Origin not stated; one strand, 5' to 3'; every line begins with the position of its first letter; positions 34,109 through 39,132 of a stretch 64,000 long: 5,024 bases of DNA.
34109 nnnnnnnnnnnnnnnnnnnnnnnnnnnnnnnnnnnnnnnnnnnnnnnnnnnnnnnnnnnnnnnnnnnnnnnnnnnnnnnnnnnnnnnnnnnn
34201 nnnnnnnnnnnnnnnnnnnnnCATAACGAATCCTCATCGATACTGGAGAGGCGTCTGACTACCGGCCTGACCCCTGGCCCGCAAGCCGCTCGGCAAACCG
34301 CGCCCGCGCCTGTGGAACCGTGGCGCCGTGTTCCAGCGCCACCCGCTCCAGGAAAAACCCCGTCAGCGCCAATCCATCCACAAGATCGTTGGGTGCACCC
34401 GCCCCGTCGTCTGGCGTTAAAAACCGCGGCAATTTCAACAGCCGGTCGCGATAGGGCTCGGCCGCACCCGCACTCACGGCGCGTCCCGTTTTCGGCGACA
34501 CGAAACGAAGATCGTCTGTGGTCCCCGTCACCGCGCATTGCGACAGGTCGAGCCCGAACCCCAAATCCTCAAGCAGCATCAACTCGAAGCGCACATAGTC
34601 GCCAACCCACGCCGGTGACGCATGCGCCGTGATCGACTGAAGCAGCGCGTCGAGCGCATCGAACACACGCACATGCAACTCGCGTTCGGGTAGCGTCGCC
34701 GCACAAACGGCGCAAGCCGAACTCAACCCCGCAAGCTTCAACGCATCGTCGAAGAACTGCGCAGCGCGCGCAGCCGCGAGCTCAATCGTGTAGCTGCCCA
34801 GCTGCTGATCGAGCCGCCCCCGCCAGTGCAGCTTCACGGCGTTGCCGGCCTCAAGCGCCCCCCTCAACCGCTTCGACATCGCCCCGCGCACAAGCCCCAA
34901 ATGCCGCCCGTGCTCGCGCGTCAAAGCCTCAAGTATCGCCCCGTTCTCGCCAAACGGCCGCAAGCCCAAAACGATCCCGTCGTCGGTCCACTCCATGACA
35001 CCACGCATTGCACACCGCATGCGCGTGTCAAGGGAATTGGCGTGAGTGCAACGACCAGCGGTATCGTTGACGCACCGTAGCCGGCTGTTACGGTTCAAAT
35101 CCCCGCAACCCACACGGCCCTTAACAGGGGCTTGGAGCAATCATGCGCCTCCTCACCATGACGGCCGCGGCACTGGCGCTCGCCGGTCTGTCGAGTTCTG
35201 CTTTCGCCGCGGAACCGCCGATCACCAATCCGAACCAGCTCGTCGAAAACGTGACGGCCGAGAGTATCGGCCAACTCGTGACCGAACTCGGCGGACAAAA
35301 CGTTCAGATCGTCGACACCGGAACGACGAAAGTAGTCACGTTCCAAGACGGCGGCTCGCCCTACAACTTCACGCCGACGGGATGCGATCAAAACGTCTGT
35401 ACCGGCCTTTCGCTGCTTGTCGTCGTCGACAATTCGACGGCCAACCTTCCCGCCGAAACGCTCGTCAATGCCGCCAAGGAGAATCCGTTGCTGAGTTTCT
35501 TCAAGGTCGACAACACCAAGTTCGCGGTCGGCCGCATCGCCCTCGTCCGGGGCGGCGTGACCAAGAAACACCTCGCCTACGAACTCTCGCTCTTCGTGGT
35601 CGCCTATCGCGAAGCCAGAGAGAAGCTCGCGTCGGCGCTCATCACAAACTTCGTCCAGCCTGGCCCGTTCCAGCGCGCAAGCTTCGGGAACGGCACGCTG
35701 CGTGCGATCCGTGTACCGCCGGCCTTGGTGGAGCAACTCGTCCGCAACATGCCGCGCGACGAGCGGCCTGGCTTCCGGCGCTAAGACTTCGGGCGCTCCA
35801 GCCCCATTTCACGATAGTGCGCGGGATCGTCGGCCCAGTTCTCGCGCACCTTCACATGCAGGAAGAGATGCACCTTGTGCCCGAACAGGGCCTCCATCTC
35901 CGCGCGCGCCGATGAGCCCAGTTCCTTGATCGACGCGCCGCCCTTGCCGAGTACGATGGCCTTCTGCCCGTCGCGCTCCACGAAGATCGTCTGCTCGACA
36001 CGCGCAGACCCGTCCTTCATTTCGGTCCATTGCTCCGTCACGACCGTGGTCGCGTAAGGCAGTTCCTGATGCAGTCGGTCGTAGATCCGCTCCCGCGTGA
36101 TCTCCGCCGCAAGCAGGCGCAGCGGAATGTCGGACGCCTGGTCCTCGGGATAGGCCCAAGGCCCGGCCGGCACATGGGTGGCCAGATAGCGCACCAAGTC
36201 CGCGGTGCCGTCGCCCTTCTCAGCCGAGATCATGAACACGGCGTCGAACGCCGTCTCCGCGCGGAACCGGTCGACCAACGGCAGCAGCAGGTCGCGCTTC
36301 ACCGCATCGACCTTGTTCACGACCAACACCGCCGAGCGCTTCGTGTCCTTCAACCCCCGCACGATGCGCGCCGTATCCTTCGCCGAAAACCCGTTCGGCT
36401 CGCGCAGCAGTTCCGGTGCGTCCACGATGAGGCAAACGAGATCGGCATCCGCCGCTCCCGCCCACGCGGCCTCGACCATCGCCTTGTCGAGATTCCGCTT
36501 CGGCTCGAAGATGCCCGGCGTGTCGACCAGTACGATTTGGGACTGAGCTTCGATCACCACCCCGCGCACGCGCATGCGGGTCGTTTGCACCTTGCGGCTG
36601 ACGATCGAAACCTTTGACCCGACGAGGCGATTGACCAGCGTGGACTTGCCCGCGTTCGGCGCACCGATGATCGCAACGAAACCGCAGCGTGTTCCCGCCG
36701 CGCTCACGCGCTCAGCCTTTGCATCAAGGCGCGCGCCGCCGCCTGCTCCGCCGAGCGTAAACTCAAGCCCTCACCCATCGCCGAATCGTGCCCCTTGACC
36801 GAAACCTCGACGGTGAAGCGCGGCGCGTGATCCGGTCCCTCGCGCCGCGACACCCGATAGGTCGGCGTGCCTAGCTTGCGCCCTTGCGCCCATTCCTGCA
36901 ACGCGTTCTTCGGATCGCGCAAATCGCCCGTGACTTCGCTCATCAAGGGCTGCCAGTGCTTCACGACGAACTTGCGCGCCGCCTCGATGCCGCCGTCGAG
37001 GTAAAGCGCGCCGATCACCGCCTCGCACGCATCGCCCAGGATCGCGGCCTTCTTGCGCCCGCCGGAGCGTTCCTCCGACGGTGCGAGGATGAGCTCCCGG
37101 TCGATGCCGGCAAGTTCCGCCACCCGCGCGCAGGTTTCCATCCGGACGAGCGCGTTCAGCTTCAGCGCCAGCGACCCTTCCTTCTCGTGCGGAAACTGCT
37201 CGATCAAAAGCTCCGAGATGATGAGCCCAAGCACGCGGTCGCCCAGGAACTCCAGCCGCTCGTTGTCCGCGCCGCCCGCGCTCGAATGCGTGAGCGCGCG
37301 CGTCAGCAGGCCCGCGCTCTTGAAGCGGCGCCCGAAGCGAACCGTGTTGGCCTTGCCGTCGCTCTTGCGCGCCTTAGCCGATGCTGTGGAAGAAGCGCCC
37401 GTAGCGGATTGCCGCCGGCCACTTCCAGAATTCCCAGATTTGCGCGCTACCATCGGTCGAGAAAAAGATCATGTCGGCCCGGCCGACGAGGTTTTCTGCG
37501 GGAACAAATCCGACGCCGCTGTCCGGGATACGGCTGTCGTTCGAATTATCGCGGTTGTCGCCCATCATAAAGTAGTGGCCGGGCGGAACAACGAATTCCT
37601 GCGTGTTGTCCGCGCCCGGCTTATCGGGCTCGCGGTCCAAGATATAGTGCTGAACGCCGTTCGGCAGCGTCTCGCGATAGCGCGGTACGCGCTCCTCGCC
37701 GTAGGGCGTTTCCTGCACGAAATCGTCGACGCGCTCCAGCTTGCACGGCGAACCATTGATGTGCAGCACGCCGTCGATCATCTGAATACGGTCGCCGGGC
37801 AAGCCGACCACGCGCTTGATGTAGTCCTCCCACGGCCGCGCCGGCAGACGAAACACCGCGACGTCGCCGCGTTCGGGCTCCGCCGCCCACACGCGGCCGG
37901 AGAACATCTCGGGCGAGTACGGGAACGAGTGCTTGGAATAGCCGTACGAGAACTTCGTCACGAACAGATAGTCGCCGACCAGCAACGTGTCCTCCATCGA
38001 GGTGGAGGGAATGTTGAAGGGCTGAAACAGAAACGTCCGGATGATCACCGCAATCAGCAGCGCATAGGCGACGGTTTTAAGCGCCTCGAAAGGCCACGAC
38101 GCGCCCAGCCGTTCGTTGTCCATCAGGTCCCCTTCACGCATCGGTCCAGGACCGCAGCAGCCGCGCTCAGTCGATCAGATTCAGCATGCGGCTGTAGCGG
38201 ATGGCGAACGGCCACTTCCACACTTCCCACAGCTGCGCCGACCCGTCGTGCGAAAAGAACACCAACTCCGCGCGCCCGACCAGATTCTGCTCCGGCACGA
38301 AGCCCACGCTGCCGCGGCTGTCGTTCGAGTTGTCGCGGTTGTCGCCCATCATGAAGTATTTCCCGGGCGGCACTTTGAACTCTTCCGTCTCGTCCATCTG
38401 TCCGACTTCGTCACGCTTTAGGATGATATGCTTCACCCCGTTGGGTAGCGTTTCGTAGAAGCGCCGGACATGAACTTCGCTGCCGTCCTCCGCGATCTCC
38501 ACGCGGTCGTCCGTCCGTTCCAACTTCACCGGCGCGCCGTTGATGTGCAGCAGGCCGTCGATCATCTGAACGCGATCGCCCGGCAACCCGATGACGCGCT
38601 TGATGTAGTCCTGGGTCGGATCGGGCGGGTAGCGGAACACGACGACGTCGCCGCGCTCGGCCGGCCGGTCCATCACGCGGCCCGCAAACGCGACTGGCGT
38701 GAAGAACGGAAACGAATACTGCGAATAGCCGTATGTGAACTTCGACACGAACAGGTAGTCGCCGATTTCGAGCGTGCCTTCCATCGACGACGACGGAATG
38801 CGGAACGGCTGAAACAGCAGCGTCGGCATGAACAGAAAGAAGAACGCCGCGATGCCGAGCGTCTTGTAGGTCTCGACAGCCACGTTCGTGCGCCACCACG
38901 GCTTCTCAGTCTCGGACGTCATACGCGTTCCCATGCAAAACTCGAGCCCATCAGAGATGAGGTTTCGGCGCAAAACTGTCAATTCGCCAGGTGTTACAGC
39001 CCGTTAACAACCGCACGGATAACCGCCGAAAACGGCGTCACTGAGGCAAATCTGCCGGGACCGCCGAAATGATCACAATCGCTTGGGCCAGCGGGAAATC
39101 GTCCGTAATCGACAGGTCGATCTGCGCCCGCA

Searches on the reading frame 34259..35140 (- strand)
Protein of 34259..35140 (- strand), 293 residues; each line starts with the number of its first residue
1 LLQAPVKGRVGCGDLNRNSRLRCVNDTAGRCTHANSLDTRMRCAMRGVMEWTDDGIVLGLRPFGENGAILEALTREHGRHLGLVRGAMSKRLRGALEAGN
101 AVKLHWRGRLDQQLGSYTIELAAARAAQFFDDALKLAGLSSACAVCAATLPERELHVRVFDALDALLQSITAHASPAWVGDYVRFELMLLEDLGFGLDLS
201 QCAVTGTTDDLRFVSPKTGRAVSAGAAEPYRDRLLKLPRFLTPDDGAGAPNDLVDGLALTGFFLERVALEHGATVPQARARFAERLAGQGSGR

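Call 31: search_protein_families(library=pfam, proteins=[window:34259-35140:-], max_evalue=0.001)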
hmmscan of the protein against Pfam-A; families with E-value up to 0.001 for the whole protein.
window:34259-35140:- (293 aa): 2 families
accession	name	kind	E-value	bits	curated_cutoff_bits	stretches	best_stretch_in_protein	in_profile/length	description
PF02565.21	RecO_C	-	1.8e-23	83.4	22.1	1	132-265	3-146/157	Recombination protein O C terminal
PF11967.14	RecO_N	-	7.2e-17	61.6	27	1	49-119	1-73/80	Recombination protein O N terminal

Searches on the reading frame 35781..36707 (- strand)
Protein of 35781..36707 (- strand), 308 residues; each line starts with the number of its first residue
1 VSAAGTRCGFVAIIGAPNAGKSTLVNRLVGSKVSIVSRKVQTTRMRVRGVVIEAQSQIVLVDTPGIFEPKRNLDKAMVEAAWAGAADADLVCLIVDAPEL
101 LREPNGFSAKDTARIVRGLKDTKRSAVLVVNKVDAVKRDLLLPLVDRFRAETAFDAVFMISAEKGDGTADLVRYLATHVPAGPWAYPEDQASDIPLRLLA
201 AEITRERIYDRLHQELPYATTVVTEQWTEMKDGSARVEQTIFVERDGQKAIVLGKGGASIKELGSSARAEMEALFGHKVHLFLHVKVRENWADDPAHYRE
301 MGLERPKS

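Call 33: search_protein_families(library=pfam, proteins=[window:35781-36707:-], max_evalue=0.001)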
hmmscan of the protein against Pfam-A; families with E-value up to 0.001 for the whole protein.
window:35781-36707:- (308 aa): 10 families
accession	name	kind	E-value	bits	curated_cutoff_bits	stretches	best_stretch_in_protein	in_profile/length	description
PF01926.29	MMR_HSR1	-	6.4e-24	84.7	21.9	1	11-132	2-113/113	50S ribosome-binding GTPase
PF07650.23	KH_2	-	2e-18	66.4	22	1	215-292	1-78/78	KH domain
PF02421.24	FeoB_N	-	2.2e-12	47.2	27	1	11-172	3-153/156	Ferrous iron transport protein B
PF00009.33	GTP_EFTU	-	1e-10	42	26.5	1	11-180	6-187/188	Elongation factor Tu GTP binding domain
PF03193.22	RsgA_GTPase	-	1.3e-08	35.2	30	1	11-68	109-170/174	RsgA GTPase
PF00350.29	Dynamin_N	-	3.3e-08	34.2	27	1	11-44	1-34/168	Dynamin family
PF04548.22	AIG1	-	2.6e-06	27.4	27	1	13-78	5-71/212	AIG1 family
PF10662.15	PduV-EutP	-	5.8e-06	26.6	21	1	11-176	4-142/143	Ethanolamine utilisation - propanediol utilisation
PF02492.25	cobW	-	8.1e-06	26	20.7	1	54-139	82-159/180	CobW/HypB/UreG, nucleotide-binding domain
PF13401.12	AAA_22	-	9.4e-05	23.2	27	1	7-158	4-120/130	AAA domain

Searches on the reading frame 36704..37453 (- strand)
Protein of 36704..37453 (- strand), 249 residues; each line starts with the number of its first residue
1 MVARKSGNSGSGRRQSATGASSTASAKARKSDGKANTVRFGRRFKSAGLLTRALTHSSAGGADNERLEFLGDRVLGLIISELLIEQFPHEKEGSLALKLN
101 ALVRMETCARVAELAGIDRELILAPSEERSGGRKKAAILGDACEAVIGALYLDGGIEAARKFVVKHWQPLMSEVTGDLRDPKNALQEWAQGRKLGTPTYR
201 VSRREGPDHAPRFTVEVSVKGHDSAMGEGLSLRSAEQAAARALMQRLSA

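Call 33: search_protein_families(library=pfam, proteins=[window:36704-37453:-], max_evalue=0.001)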
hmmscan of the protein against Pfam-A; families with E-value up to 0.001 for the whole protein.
window:36704-37453:- (249 aa): 4 families
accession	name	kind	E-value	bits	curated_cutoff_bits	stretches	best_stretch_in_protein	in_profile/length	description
PF14622.11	Ribonucleas_3_3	-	1.2e-29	103.5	35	1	48-166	3-123/128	Ribonuclease-III-like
PF00636.31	Ribonuclease_3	-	2.5e-20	73.6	27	1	65-155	1-102/102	Ribonuclease III domain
PF00035.32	dsrm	-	2.5e-15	57.2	23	1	181-247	1-66/66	Double-stranded RNA binding motif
PF14709.13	DND1_DSRM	-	1.3e-06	29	25.7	1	180-225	2-47/80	double strand RNA binding domain from DEAD END PROTEIN 1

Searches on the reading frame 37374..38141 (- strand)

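Call 33: search_protein_families(library=pfam, proteins=[window:37374-38141:-], max_evalue=0.001)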
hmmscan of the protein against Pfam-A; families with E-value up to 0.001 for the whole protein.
window:37374-38141:- (255 aa): 1 family
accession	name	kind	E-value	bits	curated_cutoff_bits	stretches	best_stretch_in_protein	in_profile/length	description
PF10502.14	Peptidase_S26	-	5.1e-52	176.6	22.9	1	19-227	3-168/168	Signal peptidase, peptidase S26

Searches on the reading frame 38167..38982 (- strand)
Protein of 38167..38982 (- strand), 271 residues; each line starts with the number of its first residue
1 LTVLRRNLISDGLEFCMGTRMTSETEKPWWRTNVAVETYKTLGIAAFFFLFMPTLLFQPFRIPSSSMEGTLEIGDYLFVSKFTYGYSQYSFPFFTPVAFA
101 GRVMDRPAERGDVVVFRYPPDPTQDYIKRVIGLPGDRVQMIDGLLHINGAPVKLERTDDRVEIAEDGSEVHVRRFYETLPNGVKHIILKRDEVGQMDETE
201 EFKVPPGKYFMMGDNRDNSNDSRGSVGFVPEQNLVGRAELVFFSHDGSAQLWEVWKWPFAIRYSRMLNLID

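Call 33: search_protein_families(library=pfam, proteins=[window:38167-38982:-], max_evalue=0.001)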
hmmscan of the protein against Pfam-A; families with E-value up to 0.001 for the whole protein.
window:38167-38982:- (271 aa): 1 family
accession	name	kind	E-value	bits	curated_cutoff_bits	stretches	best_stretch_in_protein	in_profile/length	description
PF10502.14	Peptidase_S26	-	1.9e-50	171.5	22.9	1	37-243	3-168/168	Signal peptidase, peptidase S26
